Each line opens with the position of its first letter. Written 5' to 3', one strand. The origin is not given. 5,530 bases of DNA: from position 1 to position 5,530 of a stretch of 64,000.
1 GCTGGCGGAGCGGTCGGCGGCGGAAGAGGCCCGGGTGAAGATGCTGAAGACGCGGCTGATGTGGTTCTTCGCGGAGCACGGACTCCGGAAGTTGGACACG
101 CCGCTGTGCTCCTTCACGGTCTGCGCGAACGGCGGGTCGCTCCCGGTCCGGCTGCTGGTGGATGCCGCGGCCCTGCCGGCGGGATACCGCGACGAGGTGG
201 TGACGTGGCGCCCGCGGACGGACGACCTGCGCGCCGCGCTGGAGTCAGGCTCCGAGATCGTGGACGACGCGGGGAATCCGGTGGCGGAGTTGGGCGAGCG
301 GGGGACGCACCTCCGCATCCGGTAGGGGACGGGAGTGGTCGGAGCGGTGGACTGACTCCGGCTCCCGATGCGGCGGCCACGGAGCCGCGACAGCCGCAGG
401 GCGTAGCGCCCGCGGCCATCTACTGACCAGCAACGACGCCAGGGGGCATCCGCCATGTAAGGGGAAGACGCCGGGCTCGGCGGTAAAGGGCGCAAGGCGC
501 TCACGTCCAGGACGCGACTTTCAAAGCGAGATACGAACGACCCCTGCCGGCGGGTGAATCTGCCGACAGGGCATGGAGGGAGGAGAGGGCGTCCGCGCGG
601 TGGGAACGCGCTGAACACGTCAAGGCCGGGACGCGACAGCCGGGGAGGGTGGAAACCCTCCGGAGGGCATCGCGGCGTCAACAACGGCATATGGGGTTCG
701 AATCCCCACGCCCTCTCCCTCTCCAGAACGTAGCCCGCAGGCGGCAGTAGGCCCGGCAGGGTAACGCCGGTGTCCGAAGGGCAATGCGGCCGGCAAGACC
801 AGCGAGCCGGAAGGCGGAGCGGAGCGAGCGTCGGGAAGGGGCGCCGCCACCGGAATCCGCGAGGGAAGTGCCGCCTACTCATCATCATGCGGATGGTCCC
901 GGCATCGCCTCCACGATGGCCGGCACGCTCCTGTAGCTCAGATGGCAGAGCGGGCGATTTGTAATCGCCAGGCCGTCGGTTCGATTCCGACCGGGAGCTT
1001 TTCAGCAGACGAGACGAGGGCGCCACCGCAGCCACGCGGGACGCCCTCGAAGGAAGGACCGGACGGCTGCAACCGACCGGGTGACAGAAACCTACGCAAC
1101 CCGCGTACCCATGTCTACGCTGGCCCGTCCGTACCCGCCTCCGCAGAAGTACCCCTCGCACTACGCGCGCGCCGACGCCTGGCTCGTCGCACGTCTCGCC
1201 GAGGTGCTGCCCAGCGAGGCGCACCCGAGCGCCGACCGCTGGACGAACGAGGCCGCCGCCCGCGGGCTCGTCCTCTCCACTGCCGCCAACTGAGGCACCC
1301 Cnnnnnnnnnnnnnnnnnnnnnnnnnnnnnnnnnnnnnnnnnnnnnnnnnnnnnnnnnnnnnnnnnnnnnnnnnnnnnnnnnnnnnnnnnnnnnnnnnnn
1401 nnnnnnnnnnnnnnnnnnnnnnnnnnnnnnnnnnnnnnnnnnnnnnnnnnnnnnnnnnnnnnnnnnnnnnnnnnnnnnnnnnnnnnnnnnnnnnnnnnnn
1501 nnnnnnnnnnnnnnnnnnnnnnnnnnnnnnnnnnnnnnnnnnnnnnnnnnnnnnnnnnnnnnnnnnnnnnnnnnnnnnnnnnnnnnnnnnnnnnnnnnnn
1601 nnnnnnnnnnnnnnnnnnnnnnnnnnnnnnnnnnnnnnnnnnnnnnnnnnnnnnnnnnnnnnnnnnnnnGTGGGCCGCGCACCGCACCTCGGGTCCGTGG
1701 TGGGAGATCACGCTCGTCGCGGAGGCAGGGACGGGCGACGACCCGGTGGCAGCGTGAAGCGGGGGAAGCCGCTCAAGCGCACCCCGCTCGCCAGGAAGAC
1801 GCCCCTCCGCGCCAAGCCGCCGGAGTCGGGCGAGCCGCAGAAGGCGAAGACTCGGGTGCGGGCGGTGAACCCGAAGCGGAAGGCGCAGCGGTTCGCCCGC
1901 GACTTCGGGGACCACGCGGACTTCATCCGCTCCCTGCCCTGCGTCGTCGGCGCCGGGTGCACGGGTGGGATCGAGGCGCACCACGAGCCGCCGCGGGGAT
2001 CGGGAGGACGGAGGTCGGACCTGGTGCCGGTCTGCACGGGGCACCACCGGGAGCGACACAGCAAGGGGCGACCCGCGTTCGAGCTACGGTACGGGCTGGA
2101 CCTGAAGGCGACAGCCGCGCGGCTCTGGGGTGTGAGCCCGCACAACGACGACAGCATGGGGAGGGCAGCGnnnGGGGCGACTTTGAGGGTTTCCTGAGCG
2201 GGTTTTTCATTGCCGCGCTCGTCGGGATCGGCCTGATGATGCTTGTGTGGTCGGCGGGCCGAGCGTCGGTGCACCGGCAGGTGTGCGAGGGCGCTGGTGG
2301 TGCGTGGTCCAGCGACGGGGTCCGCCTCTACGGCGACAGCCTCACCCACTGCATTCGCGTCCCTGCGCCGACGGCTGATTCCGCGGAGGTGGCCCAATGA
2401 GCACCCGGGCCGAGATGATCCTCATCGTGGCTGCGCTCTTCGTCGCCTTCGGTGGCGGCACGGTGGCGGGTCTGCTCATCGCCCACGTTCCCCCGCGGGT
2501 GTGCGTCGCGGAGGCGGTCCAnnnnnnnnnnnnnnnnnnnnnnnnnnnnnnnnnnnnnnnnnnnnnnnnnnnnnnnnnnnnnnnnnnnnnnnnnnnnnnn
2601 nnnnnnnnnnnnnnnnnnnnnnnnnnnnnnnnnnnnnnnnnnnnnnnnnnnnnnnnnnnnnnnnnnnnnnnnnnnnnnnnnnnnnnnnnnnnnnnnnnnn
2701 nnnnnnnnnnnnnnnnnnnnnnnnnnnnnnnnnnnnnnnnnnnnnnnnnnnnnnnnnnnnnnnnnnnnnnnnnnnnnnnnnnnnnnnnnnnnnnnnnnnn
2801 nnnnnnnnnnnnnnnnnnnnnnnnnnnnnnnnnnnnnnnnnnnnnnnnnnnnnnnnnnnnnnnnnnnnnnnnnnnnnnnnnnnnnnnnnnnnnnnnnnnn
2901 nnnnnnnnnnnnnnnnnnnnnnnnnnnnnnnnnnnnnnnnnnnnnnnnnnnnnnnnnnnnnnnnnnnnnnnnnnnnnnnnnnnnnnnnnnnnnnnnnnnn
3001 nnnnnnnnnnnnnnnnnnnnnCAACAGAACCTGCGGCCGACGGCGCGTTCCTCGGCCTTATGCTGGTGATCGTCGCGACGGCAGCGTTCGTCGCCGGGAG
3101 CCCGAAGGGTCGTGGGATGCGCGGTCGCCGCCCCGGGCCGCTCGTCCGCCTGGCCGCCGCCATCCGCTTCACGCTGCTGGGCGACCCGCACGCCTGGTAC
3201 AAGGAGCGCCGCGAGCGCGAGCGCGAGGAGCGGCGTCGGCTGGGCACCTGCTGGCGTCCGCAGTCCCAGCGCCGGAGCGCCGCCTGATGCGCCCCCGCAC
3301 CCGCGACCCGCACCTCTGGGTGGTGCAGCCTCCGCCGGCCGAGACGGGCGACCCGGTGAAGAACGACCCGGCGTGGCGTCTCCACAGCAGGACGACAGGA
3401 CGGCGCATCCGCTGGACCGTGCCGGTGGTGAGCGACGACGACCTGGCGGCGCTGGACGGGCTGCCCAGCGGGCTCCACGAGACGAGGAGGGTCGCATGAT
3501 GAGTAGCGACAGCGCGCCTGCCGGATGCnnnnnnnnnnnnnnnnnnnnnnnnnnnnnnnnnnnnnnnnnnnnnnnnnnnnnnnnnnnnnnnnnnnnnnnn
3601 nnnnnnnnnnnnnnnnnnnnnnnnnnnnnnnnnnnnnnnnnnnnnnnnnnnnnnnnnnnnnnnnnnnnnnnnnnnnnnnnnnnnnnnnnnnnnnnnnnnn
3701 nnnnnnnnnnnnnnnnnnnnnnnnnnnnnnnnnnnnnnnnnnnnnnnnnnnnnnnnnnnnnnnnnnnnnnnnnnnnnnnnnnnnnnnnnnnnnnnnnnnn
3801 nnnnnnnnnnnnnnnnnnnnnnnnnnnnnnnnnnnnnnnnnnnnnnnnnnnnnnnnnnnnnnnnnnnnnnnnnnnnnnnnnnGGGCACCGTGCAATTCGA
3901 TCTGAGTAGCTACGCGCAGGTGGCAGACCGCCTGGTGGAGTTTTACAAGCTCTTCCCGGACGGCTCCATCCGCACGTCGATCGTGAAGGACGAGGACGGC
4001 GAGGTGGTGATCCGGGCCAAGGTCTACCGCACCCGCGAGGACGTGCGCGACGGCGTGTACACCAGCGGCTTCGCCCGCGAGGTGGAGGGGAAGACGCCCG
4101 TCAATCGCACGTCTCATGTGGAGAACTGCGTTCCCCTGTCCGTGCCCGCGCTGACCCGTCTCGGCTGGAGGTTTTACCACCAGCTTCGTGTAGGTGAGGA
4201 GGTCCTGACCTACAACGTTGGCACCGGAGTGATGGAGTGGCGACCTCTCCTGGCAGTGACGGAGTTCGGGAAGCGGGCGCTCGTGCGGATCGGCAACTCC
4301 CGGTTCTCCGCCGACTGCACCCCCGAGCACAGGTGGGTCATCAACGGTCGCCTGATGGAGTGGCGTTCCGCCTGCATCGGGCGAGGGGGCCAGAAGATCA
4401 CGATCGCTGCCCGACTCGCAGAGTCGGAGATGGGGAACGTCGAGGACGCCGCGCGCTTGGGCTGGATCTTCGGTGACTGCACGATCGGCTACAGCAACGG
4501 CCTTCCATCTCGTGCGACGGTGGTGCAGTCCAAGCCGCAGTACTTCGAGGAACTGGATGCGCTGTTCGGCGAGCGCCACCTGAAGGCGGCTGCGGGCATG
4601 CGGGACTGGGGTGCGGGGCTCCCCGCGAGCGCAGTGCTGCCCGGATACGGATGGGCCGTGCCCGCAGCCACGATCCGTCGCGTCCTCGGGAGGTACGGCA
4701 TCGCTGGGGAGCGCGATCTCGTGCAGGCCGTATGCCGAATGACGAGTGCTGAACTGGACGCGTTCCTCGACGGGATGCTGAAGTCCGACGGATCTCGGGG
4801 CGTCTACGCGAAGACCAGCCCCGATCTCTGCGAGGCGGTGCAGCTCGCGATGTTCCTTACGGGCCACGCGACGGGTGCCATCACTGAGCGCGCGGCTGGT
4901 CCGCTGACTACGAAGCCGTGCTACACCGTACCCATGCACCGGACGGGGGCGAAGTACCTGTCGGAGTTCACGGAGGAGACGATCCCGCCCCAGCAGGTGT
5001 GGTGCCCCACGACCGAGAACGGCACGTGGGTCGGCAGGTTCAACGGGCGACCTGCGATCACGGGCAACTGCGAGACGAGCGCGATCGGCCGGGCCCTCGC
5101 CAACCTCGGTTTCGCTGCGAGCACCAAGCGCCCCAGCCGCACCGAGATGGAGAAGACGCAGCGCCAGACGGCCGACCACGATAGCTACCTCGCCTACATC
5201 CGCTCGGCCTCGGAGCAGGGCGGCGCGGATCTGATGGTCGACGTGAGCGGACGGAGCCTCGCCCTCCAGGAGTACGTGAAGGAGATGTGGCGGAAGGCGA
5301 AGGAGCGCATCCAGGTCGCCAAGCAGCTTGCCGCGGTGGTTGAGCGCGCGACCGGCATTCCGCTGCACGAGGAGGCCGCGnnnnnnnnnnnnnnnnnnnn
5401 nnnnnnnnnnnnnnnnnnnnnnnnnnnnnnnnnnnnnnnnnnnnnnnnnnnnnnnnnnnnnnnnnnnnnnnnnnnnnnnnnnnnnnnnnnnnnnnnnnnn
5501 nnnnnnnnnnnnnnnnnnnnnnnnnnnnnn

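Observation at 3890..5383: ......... intein inside a Rad52-like single-strand annealing protein gene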

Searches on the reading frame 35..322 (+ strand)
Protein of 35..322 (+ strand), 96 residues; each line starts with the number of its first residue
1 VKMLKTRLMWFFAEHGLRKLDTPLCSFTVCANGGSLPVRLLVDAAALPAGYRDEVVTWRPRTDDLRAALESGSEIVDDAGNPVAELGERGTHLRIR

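Call 103: search_protein_families(library=phrogs, proteins=[window:35-322:+], max_evalue=0.001)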
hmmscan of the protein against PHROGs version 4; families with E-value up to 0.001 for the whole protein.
window:35-322:+ (96 aa): 1 family
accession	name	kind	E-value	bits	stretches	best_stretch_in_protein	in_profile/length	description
phrog_253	-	DNA, RNA and nucleotide metabolism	2.8e-06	28.3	1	2-96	83-167/169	Mu Gam-like end protection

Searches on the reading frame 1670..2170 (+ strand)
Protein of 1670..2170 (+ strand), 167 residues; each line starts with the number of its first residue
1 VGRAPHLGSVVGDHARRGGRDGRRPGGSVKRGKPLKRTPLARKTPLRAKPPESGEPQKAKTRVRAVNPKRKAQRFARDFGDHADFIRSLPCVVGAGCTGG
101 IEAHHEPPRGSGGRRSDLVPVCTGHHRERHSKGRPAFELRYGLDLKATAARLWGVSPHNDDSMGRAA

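Call 18: search_protein_families(library=phrogs, proteins=[window:1670-2170:+], max_evalue=0.001)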
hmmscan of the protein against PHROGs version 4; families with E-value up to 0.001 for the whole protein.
window:1670-2170:+ (167 aa): 2 families
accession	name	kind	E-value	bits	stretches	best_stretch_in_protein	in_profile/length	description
phrog_1588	-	unknown function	1.5e-07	32.3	1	70-149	18-107/132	-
phrog_22514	-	DNA, RNA and nucleotide metabolism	1.4e-05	26.3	1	37-136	11-115/187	HNH endonuclease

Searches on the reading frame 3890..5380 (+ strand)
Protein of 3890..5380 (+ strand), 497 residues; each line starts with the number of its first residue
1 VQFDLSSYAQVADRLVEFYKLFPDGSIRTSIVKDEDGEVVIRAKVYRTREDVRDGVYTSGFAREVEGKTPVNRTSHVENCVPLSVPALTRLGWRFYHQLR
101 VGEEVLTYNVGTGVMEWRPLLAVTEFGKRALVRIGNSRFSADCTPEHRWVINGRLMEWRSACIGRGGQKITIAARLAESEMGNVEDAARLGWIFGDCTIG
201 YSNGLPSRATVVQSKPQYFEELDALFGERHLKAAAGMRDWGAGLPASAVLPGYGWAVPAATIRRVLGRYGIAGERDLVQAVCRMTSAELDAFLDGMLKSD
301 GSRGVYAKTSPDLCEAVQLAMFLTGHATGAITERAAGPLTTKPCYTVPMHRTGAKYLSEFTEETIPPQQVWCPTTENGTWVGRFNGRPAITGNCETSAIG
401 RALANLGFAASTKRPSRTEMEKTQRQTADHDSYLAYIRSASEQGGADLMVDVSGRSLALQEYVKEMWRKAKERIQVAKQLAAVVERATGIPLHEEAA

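Call 3: search_protein_families(library=pfam, proteins=[window:3890-5380:+], max_evalue=1)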
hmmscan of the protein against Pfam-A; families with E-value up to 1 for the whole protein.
window:3890-5380:+ (497 aa): 0 families

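Call 4: search_protein_families(library=phrogs, proteins=[window:3890-5380:+], max_evalue=0.01)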
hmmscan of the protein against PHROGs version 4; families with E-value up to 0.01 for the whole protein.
window:3890-5380:+ (497 aa): 2 families
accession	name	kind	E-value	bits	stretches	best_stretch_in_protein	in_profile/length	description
phrog_11717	-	unknown function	9.1e-31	108.2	2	2-80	24-98/208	-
phrog_23738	-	unknown function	2.5e-17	64.1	1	6-80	8-84/198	-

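Call 5: search_dna_similar(query=window:3890-5380:+, collection=phages, mode=protein, max_rows=40)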
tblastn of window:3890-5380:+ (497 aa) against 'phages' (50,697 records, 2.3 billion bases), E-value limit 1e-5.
Records with a match: 67; places in all: 67; records where one place covers at least 80% of the query: 0.
Best place of each record, by identity: <60% 67.
By first word of the organism name: Escherichia 36; Pseudomonas 8; Gordonia 8; Campylobacter 4; Klebsiella 3; Bacillus 2; Phage 1; Caudovirales 1; Phapecoctavirus 1; Dompiswa 1; and 2 more.
By host as written in the record: Escherichia coli K-12 MG1655 8; Pseudomonas syringae pv. porri LMG 28495 8; Gordonia terrae 3612 8; Escherichia coli 6; Campylobacter jejuni 4; - 4; Escherichia coli EC3.18 4; Bacillus halmapalus DSM 29712 2; and 18 more.
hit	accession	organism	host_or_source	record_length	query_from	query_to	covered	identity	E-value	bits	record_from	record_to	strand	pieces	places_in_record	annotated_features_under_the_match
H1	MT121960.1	Phage DP SC_2_H4_2017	bacteria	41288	56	437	77%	23.2%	9e-16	87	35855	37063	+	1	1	DNA polymerase 1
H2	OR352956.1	Escherichia phage AV126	Escherichia coli ESBL080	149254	80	404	65%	25.6%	6e-17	90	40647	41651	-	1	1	hypothetical protein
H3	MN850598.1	Escherichia phage nieznany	Escherichia coli K-12 MG1655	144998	80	404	65%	25.6%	1e-16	89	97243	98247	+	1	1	putative DNA polymerase/3'-5' exonuclease domain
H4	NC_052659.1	Escherichia phage nieznany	Escherichia coli K-12 MG1655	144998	80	404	65%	25.6%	1e-16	89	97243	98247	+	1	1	DNA polymerase I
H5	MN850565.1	Escherichia phage ukendt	Escherichia coli K-12 MG1655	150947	80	404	65%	25.6%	1e-16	89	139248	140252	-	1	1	putative DNA polymerase/3'-5' exonuclease domain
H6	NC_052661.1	Escherichia phage ukendt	Escherichia coli K-12 MG1655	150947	80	404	65%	25.6%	1e-16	89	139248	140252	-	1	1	DNA polymerase I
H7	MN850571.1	Escherichia phage nepoznato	Escherichia coli K-12 MG1655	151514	80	404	65%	25.6%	1e-16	89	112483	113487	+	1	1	putative DNA polymerase/3'-5' exonuclease domain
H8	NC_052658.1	Escherichia phage nepoznato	Escherichia coli K-12 MG1655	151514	80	404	65%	25.6%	1e-16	89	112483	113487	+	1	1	DNA polymerase I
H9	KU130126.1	Pseudomonas phage vB_PsyM_KIL1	Pseudomonas syringae pv. porri LMG 28495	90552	78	399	65%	25.6%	3e-12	76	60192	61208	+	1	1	putative DNA polymerase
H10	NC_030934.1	Pseudomonas phage vB_PsyM_KIL1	Pseudomonas syringae pv. porri LMG 28495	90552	78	399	65%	25.6%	3e-12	76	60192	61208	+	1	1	putative DNA polymerase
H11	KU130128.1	Pseudomonas phage vB_PsyM_KIL3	Pseudomonas syringae pv. porri LMG 28495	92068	78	399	65%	25.6%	3e-12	76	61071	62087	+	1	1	putative DNA polymerase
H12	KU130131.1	Pseudomonas phage vB_PsyM_KIL3b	Pseudomonas syringae pv. porri LMG 28495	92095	78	399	65%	25.6%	3e-12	76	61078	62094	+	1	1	putative DNA polymerase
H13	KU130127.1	Pseudomonas phage vB_PsyM_KIL2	Pseudomonas syringae pv. porri LMG 28495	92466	78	399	65%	25.6%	3e-12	76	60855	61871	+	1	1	putative DNA polymerase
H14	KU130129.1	Pseudomonas phage vB_PsyM_KIL4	Pseudomonas syringae pv. porri LMG 28495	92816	78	399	65%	25.6%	3e-12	76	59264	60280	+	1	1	putative DNA polymerase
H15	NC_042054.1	Pseudomonas phage vB_PsyM_KIL4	Pseudomonas syringae pv. porri LMG 28495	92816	78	399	65%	25.6%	3e-12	76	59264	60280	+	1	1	putative DNA polymerase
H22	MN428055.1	Gordonia phage Mcklovin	Gordonia terrae 3612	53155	75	395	65%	24.8%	5e-15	84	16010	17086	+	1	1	18: tape measure protein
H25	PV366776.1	Gordonia phage Belphegor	Gordonia terrae 3612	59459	80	394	63%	23.9%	4e-9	66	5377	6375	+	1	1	9: portal protein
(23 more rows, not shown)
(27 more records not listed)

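Call 39: get_annotated_region(hit=H3, flank=1500)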
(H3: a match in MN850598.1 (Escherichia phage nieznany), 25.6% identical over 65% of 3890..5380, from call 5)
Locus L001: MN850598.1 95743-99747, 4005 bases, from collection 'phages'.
description: Escherichia phage nieznany, complete genome.
organism: Escherichia phage nieznany (NCBI taxid 2696432)
taxonomy: Viruses; Duplodnaviria; Heunggongvirae; Uroviricota; Caudoviricetes; Stephanstirmvirinae; Phapecoctavirus; Phapecoctavirus nieznany
host: Escherichia coli K-12 MG1655; source: wastewater; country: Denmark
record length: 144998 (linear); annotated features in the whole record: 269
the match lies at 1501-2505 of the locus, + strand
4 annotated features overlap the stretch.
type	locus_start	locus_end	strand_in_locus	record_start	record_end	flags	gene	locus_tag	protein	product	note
CDS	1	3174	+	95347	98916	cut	-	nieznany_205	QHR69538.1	putative DNA polymerase/3'-5' exonuclease domain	PVOGs: VOG6822; putative DNA polymerase/3'-5' exonuclease domain [Escherichia phage phAPEC8]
CDS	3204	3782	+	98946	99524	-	-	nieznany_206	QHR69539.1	hypothetical protein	PVOGs: VOG6394; Hypothetical protein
CDS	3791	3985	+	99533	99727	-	-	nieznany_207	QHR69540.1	hypothetical protein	Hypothetical protein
CDS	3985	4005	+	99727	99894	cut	-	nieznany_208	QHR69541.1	hypothetical protein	Hypothetical protein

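Call 40: get_annotated_region(hit=H22, flank=600)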
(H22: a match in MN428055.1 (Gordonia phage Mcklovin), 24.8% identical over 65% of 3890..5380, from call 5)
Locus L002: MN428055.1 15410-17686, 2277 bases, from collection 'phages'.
description: Gordonia phage Mcklovin, complete genome.
organism: Gordonia phage Mcklovin (NCBI taxid 2652881)
taxonomy: Viruses; Duplodnaviria; Heunggongvirae; Uroviricota; Caudoviricetes; Howevirus; Howevirus mcklovin
host: Gordonia terrae 3612; source: soil; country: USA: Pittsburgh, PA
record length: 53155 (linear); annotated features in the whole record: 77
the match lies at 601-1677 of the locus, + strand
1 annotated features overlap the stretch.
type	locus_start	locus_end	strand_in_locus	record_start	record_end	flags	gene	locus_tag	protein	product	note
CDS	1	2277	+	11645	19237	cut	18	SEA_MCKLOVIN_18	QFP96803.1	tape measure protein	-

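Call 41: get_annotated_region(hit=H25, flank=600)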
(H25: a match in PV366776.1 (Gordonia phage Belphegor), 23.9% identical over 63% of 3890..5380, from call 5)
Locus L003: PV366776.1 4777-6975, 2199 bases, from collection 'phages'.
description: Gordonia phage Belphegor, complete genome.
organism: Gordonia phage Belphegor (NCBI taxid 3411806)
taxonomy: Viruses; Duplodnaviria; Heunggongvirae; Uroviricota; Caudoviricetes
host: Gordonia terrae 3612; source: -; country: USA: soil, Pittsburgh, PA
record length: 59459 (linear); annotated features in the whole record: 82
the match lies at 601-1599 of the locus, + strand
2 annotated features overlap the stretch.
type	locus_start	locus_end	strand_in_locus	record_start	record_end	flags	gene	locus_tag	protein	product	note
CDS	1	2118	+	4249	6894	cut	9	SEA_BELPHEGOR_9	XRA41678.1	portal protein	-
CDS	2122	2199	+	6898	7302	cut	10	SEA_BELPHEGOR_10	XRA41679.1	hypothetical protein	-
